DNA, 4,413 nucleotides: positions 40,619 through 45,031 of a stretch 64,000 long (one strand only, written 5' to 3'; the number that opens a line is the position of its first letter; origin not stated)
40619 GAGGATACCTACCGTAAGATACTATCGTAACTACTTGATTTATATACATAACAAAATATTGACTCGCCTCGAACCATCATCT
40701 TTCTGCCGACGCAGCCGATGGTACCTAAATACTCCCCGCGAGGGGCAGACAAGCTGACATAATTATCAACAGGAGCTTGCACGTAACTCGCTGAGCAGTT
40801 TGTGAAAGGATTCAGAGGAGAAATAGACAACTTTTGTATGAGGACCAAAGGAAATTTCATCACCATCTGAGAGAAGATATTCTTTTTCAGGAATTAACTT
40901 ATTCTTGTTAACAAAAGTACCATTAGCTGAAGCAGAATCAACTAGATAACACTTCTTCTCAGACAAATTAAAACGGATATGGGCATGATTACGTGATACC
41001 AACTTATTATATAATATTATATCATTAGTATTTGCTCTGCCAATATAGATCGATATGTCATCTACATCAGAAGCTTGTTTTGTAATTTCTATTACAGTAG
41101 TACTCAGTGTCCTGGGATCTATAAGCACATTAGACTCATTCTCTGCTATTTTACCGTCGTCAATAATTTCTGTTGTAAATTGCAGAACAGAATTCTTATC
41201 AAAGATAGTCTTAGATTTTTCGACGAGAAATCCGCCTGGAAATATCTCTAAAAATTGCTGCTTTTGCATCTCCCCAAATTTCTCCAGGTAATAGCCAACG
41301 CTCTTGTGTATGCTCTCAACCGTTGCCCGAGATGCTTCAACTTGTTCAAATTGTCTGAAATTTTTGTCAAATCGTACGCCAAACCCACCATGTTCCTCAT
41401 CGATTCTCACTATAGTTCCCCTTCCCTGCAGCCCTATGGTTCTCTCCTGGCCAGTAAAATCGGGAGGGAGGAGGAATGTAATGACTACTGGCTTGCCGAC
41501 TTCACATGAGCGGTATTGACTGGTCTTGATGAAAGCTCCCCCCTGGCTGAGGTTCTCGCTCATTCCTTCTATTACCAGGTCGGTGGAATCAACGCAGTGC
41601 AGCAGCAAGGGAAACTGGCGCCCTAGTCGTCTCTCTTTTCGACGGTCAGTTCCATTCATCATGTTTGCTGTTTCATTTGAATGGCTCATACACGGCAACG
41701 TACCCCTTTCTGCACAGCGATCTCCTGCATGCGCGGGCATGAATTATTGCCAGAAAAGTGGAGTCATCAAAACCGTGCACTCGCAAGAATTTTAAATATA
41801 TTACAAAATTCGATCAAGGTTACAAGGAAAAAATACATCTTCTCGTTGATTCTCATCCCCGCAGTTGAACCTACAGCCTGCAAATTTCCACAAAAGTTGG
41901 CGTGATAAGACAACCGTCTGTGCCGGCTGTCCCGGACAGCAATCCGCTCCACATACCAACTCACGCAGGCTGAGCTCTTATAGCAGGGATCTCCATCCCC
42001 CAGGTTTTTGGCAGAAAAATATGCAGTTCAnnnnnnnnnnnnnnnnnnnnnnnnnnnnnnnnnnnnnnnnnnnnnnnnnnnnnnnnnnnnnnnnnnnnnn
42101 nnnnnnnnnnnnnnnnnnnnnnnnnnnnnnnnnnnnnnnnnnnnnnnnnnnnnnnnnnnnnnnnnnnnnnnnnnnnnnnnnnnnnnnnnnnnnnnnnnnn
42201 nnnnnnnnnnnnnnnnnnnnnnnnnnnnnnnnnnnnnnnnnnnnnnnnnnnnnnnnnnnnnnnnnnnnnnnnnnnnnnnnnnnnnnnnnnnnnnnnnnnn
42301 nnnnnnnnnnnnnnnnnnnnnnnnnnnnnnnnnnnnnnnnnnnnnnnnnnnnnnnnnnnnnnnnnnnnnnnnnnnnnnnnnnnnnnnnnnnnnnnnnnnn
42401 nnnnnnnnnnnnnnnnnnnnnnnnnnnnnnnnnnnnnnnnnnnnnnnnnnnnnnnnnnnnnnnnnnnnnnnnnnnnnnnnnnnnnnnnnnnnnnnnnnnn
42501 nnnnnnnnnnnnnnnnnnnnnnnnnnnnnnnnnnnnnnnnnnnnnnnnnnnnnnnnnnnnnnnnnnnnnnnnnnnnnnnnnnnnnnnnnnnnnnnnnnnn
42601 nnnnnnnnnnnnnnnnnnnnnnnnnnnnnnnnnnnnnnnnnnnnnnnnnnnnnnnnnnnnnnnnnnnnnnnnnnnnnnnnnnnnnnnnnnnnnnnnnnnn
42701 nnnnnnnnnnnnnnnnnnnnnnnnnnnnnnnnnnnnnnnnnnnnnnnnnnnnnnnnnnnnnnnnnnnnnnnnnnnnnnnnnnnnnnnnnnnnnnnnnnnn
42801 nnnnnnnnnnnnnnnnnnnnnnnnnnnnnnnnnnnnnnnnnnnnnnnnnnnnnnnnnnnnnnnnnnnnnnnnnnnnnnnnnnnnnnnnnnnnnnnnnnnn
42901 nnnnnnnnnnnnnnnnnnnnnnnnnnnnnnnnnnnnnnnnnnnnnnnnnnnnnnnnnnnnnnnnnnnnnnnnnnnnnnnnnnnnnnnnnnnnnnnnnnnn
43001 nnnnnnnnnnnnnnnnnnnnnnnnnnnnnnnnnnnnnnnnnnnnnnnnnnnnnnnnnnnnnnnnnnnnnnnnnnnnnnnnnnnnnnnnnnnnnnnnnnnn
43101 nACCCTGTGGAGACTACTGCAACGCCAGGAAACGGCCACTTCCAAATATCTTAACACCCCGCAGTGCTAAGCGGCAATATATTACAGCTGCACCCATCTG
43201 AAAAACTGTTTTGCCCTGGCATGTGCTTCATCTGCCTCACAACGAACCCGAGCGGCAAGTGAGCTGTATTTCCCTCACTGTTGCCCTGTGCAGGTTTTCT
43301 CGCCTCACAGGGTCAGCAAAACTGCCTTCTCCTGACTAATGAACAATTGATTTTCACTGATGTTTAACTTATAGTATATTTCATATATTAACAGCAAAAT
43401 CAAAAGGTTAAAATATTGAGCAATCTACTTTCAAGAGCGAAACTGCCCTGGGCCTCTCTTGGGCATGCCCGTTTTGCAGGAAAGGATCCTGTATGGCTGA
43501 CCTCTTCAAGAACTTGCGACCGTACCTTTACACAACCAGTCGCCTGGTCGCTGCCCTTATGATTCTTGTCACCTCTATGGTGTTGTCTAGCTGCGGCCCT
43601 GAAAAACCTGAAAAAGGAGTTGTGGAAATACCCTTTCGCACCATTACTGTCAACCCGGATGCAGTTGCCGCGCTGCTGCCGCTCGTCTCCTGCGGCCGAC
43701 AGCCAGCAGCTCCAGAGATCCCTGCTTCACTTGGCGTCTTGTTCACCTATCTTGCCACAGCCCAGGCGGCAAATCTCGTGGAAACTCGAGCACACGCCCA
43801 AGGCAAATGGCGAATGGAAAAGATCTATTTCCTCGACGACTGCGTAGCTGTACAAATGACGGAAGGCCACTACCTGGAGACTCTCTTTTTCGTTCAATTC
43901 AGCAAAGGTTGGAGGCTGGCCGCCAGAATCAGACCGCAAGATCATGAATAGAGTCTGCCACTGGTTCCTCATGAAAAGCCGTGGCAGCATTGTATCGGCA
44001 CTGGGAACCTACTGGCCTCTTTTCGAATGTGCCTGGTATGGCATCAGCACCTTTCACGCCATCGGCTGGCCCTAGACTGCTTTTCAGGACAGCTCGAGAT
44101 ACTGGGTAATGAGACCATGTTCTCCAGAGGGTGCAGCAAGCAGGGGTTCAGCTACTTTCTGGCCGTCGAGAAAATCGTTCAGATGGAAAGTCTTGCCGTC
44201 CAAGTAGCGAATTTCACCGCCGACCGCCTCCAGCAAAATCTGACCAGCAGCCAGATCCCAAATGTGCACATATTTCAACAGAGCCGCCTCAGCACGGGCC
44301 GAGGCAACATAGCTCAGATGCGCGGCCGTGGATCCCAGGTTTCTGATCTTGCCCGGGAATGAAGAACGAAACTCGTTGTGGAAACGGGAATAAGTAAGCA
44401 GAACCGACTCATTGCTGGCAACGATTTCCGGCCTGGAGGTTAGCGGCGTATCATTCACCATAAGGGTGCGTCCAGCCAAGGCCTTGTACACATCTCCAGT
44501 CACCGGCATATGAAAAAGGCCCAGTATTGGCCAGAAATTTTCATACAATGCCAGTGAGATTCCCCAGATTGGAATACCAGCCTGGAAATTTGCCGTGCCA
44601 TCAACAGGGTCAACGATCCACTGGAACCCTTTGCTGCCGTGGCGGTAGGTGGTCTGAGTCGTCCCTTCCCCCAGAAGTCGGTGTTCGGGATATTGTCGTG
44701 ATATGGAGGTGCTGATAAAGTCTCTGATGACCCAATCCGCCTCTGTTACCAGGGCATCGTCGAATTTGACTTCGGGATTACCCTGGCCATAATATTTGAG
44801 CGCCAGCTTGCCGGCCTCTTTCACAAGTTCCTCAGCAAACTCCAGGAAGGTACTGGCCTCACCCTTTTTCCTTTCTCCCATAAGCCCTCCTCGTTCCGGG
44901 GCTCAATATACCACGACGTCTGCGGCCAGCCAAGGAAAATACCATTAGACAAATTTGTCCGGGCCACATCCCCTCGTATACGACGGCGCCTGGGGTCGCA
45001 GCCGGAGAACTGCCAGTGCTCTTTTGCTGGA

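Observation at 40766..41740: PilZ-FHA two-domain protein, an unusual pairing of a c-di-GMP receptor with a phospho-threonine reader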

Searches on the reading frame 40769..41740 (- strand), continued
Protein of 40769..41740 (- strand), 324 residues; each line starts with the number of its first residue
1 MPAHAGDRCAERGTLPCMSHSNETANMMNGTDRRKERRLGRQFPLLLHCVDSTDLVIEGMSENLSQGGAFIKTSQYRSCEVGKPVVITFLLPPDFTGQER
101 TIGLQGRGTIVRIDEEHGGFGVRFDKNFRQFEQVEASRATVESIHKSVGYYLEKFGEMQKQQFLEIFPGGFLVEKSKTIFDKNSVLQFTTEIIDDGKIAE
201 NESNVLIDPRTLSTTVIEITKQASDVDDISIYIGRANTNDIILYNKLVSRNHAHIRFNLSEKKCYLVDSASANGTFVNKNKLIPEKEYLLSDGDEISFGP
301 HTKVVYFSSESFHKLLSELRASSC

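Call 46: find_related_loci(query=A5, collection=metagenome_contigs, flank=4000)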
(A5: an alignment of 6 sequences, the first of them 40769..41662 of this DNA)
Query A5 (298 aa) in metagenome_contigs; peptide patterns used: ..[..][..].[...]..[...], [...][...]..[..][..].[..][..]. (x = any residue, [..] = any of these).
311 stretches matched a pattern; 141 encode a relative of the query (tblastn E <= 1e-3); the best 80 are kept; 80 distinct loci.
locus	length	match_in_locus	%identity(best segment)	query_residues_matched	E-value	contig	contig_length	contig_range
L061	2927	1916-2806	42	2-298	8e-82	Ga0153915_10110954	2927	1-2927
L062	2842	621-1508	43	2-298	6e-81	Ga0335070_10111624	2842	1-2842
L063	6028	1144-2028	44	2-297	2e-78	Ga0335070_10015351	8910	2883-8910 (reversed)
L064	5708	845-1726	43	2-296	2e-78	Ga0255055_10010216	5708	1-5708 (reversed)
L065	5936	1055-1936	43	2-296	2e-78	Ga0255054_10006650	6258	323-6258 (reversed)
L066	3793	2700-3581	43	2-296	1e-78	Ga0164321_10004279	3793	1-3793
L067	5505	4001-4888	43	2-298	2e-78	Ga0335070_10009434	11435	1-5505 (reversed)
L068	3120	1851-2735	44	2-297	3e-79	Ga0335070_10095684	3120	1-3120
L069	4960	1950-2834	42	2-297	2e-77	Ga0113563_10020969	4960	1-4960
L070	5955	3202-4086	43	2-297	8e-77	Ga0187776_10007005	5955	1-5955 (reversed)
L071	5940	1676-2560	43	2-296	6e-75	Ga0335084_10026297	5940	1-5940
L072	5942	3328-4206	41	1-294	3e-75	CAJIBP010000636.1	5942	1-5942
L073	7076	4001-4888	42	2-298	1e-74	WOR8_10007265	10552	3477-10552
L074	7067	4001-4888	42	2-298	1e-74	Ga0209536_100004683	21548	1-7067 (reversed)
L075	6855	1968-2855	43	2-298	3e-74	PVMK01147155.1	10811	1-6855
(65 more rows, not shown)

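Call 54: search_protein_families(library=pfam, alignment_id=A2, max_evalue=0.001)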
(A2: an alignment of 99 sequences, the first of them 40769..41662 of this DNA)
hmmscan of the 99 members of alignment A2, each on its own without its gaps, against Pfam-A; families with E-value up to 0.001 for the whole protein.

A. member 1, window:40769-41662:- (298 aa): 3 families
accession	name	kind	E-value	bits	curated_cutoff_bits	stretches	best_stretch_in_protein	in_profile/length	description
PF00498.31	FHA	-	1.3e-18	67.6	20.7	1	206-273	2-67/67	FHA domain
PF16697.10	Yop-YscD_cpl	-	2.6e-08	34.4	33.2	1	204-274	18-85/94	Inner membrane component of T3SS, cytoplasmic domain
PF07238.19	PilZ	-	9.5e-08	32.8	22.5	1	6-100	1-87/102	PilZ domain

B. families by the number of members that match (of 99 scanned): 3 families
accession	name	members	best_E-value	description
PF00498.31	FHA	99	3.7e-21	FHA domain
PF16697.10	Yop-YscD_cpl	99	7.8e-12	Inner membrane component of T3SS, cytoplasmic domain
PF07238.19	PilZ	93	2.6e-10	PilZ domain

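Call 74: search_solved_structures(query=window:40769-41662:-, max_evalue=0.00001, show_alignments=3)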
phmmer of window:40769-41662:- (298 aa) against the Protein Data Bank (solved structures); distinct sequences matched with E-value up to 0.00001: 2.
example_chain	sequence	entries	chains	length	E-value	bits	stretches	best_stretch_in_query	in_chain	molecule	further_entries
2jqj_A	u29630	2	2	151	2.7e-06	30.1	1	206-280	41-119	DNA damage response protein kinase DUN1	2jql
6cah_A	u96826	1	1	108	9.7e-06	28.3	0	198-274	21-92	ABC transporter ATP-binding/permease protein Rv1747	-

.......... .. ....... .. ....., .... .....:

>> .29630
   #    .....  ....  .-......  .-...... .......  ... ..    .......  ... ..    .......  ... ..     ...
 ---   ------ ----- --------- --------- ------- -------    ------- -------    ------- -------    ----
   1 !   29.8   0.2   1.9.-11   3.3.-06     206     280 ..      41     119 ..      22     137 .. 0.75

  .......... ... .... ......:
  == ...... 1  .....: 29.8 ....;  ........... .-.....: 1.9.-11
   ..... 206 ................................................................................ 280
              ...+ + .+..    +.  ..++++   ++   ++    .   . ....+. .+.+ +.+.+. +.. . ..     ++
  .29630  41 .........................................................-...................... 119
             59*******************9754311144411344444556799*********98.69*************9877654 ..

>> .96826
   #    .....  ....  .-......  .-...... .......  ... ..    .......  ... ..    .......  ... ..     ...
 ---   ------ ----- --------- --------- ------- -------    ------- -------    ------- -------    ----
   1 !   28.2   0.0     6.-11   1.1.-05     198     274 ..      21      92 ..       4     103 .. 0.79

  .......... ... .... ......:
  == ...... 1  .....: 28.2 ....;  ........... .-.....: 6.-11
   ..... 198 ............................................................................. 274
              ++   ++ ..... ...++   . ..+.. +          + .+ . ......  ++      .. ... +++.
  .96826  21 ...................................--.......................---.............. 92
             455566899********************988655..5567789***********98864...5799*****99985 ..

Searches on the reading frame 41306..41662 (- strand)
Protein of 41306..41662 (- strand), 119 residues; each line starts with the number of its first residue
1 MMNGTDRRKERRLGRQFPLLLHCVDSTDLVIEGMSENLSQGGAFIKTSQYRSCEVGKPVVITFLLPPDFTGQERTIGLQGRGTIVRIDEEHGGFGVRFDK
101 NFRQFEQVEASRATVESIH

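Call 69: predict_structure(alignment_id=A7)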
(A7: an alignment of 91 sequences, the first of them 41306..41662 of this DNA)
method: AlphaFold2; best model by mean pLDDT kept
length: 119 residues; sequences in the alignment: 91
mean_pLDDT: 81.8   pTM: 0.73
mean pLDDT of the five models: 81.8, 81.6, 80.2, 79.0, 78.4
residues with pLDDT >= 90: 60; 70-90: 32; 50-70: 19; < 50: 8
segments of 3 or more residues with pLDDT < 50: 1-4
pLDDT, mean of each block of 10 residues (from residue 1): 47 76 78 92 93 89 88 87 94 94 88 54
secondary structure, 60 per line:
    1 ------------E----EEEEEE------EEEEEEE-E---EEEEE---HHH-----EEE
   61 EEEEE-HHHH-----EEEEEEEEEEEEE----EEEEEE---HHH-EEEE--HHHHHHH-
elements in order: E18-23 E30-36 E42-46 E58-65 H67-70 E76-88 E93-98 E106-109 H112-118

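Call 71: fold_search(model_id=the predicted structure, library=pdb)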
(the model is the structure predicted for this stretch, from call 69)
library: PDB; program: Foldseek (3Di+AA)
matches with E <= 10: 612; with E <= 0.001: 3
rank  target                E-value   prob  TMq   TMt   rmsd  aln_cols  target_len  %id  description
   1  4i86_A                2.5e-04  1.00  0.53  0.61   7.2       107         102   21  Crystal structure of PilZ domain of CeSA from cellulose synthesizing bacterium (released 2013-04-03)
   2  4i86_B                6.8e-04  1.00  0.57  0.67   3.0        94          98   24  Crystal structure of PilZ domain of CeSA from cellulose synthesizing bacterium (released 2013-04-03)
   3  8u0i                  8.0e-04  1.00  0.55  0.74   4.3        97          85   18  Crystal structure of PA0012 complexed with cyclic-di-GMP from Pseudomonas aeruginosa (released 2024-09-04)
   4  4xrn_C                1.3e-03  1.00  0.51  0.55   7.8       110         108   14  Pilz domain with c-di-gmp of a protein from Pseudomonas aeruginosa (released 2016-02-03)
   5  2rde_A                1.9e-03  1.00  0.56  0.32   7.2       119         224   10  Crystal structure of VCA0042 complexed with c-di-GMP (released 2007-10-30)
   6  9fmv_A                2.3e-03  1.00  0.51  0.09   3.1        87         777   18  Cryo-EM structure of the c-di-GMP-free synthase:pEtN transferase complex (BcsA-Bct-G3) from the E. coli cellulose secr (released 2024-10-16)
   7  4xrn_D                2.5e-03  1.00  0.58  0.64   7.4       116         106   14  Pilz domain with c-di-gmp of a protein from Pseudomonas aeruginosa (released 2016-02-03)
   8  4rt1_A                2.9e-03  1.00  0.51  0.55   7.9       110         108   14  Structure of the Alg44 PilZ domain (R95A mutant) from Pseudomonas aeruginosa PAO1 in complex with c-di-GMP (released 2015-04-08)
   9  5vx6_A                3.6e-03  1.00  0.54  0.33   6.4       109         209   13  Structure of Bacillus subtilis Inhibitor of motility (MotI/DgrA) (released 2017-11-22)
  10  1yln                  4.7e-03  1.00  0.53  0.31   7.2       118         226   14  The Crystal Structure of the Protein of Unknown Function VCA0042 from Vibrio cholerae O1 (released 2005-03-08)
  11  4xrn_B                4.9e-03  1.00  0.48  0.53   8.0       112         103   12  Pilz domain with c-di-gmp of a protein from Pseudomonas aeruginosa (released 2016-02-03)
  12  4rt1_B                5.5e-03  1.00  0.52  0.56   7.8       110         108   14  Structure of the Alg44 PilZ domain (R95A mutant) from Pseudomonas aeruginosa PAO1 in complex with c-di-GMP (released 2015-04-08)
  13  9fnn_A                6.8e-03  1.00  0.53  0.09   7.0       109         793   16  Cryo-EM structure of the c-di-GMP-saturated 'crown'less Bcs macrocomplex for cellulose secretion in E. coli (released 2024-10-16)
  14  9fp0_A                7.6e-03  1.00  0.51  0.09   3.2        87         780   17  Cryo-EM structure of the 'crown'less Bcs macrocomplex for E. coli cellulose secretion in non-saturating c-di-GMP (loca (released 2024-10-16)
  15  5y4r_D                7.6e-03  1.00  0.55  0.55   6.5       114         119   10  Structure of a methyltransferase complex (released 2017-11-29)
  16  4rt0_B                8.4e-03  1.00  0.50  0.55   7.9       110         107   14  Structure of the Alg44 PilZ domain from Pseudomonas aeruginosa PAO1 in complex with c-di-GMP (released 2015-04-08)
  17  5xly_B                1.0e-02  1.00  0.50  0.50   7.4       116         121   12  Crystal structure of CheR1 in complex with c-di-GMP-bound MapZ (released 2017-08-23)
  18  5vx6_B                1.2e-02  1.00  0.51  0.31   7.3       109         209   16  Structure of Bacillus subtilis Inhibitor of motility (MotI/DgrA) (released 2017-11-22)
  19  2rde_B                1.2e-02  1.00  0.50  0.30   7.2       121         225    9  Crystal structure of VCA0042 complexed with c-di-GMP (released 2007-10-30)
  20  4rt0_C                1.4e-02  1.00  0.51  0.56   7.6       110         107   14  Structure of the Alg44 PilZ domain from Pseudomonas aeruginosa PAO1 in complex with c-di-GMP (released 2015-04-08)
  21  4rt0_A                1.4e-02  1.00  0.47  0.51   7.8       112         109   12  Structure of the Alg44 PilZ domain from Pseudomonas aeruginosa PAO1 in complex with c-di-GMP (released 2015-04-08)
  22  4xrn_A                1.7e-02  1.00  0.47  0.53   7.9       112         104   12  Pilz domain with c-di-gmp of a protein from Pseudomonas aeruginosa (released 2016-02-03)
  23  5y6g                  2.1e-02  0.99  0.45  0.42   9.0       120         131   14  PilZ domain with c-di-GMP of YcgR from Escherichia coli (released 2018-07-18)
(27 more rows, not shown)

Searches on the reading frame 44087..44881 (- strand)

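Call 27: search_protein_families(library=pfam, proteins=[window:44087-44881:-], max_evalue=0.001)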
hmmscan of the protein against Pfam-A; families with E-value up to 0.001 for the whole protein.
window:44087-44881:- (265 aa): 1 family
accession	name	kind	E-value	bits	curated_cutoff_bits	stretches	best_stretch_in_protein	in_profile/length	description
PF00459.30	Inositol_P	-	9e-43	147.1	27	1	10-240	3-248/271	Inositol monophosphatase family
